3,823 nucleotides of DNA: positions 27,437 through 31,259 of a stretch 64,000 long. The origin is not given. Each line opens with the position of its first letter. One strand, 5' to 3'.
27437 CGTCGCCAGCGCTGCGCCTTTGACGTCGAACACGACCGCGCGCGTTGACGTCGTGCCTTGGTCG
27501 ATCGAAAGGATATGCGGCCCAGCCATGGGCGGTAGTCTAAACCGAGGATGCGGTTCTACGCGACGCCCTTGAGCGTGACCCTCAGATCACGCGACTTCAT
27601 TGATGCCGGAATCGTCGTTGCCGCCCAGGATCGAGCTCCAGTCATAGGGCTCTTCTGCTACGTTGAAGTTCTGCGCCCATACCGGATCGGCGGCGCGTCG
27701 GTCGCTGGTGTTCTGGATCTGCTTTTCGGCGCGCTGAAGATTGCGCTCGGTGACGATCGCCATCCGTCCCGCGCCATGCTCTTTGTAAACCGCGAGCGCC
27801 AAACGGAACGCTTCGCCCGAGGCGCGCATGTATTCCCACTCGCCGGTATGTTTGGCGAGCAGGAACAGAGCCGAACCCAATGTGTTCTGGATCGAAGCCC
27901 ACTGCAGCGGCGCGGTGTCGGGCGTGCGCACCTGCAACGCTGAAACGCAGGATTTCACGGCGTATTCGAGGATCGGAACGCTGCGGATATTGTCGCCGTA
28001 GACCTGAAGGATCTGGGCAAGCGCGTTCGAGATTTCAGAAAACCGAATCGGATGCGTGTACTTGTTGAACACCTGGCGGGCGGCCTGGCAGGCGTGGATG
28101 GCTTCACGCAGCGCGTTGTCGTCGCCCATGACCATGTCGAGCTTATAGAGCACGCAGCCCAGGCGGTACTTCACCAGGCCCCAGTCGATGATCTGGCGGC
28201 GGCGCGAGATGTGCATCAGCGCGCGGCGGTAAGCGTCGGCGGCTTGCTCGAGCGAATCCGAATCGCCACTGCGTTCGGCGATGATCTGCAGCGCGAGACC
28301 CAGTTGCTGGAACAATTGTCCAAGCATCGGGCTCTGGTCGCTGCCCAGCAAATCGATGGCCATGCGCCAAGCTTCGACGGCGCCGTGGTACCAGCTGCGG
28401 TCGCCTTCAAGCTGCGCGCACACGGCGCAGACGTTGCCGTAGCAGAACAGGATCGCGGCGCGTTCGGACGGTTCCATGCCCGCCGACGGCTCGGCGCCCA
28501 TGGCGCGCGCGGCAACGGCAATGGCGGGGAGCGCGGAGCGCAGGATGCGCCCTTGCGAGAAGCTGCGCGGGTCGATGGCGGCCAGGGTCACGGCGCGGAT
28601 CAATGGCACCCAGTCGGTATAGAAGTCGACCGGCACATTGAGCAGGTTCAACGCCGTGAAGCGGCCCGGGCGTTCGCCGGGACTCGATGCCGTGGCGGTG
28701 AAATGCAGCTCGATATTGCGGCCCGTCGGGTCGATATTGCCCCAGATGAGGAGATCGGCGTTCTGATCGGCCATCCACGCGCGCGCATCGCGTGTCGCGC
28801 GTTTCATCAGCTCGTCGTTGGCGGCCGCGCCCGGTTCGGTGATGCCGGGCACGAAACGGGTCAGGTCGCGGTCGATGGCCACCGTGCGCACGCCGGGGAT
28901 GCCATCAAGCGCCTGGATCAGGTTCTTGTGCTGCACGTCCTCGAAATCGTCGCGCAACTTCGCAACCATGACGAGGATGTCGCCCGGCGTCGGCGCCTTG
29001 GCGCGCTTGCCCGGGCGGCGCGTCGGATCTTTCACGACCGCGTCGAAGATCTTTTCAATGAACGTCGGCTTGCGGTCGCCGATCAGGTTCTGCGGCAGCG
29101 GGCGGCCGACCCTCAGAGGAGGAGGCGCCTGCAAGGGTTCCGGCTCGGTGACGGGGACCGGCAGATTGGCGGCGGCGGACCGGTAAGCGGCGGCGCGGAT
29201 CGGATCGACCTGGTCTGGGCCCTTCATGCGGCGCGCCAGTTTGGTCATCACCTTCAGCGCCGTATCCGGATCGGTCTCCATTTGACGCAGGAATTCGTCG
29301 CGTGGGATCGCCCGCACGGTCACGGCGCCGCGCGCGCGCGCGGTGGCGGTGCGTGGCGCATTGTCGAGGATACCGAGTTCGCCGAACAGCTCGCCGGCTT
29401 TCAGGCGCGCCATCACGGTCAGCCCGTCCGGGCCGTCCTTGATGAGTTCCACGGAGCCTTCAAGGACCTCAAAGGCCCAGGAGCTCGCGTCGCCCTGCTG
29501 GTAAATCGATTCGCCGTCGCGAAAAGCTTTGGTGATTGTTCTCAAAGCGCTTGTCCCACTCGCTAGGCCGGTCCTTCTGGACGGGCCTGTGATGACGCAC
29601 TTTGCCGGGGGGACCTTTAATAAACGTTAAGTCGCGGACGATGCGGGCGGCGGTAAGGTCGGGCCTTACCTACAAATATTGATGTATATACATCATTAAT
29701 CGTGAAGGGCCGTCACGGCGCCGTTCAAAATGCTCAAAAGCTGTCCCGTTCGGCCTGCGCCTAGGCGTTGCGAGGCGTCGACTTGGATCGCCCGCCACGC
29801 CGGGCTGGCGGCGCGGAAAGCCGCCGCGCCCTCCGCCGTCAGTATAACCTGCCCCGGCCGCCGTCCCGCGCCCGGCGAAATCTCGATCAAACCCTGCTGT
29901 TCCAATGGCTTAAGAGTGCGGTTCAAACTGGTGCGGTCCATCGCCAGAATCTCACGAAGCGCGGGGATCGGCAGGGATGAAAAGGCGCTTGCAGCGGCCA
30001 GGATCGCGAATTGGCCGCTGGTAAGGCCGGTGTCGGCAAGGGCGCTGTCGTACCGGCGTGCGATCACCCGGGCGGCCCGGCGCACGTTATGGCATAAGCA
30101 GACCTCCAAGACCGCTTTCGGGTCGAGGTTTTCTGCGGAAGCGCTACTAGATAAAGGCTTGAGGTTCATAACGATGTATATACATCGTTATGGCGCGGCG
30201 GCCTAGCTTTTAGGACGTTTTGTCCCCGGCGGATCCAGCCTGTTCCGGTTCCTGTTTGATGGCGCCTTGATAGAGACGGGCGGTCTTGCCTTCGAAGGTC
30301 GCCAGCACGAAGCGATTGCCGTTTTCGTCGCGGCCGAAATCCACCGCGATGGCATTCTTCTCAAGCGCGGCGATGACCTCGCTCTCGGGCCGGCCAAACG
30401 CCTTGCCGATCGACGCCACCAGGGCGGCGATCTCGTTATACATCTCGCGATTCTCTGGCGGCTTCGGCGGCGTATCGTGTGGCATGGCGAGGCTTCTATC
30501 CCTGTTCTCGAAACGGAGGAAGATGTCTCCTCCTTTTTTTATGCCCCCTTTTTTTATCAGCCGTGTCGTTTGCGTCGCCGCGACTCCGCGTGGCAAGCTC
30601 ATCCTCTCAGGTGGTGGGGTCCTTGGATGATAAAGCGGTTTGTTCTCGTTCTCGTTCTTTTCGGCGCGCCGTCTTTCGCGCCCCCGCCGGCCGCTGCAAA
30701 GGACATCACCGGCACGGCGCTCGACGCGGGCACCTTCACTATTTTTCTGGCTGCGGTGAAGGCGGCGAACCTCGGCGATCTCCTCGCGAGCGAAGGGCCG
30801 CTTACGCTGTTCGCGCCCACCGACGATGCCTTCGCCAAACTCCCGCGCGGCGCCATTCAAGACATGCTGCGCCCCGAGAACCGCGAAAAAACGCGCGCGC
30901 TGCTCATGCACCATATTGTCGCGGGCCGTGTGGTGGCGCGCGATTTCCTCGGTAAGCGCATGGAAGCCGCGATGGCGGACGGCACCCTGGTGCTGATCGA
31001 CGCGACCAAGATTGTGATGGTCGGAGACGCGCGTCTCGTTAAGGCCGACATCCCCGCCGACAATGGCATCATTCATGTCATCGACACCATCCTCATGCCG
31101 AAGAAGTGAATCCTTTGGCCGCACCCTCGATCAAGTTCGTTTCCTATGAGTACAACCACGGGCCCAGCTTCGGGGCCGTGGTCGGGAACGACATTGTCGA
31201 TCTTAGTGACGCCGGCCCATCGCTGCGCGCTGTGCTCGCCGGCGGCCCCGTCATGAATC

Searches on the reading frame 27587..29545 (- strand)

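Call 15: search_protein_families(library=pfam, proteins=[window:27587-29545:-], max_evalue=0.00001)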
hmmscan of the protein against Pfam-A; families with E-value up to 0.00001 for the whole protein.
window:27587-29545:- (652 aa): 1 family
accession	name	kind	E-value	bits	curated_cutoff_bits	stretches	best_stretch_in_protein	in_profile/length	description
PF00027.35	cNMP_binding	-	1.3e-19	70.4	27.5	1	6-92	2-89/89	Cyclic nucleotide-binding domain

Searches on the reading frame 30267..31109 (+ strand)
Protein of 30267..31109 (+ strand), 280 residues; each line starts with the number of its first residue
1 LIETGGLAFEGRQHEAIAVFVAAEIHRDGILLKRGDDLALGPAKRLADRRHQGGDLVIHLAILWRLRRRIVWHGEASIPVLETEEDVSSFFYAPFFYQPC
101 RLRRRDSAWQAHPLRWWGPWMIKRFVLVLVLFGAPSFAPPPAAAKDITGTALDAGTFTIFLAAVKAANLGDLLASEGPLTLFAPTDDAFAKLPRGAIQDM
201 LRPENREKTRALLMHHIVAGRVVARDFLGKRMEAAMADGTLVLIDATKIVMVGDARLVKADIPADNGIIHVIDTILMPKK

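Call 69: search_protein_families(library=pfam, proteins=[window:30267-31109:+], max_evalue=0.0001)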
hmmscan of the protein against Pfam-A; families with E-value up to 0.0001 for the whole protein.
window:30267-31109:+ (280 aa): 1 family
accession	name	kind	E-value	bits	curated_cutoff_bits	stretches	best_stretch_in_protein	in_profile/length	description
PF02469.27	Fasciclin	-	1.2e-28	100.2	22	1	156-278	2-123/123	Fasciclin domain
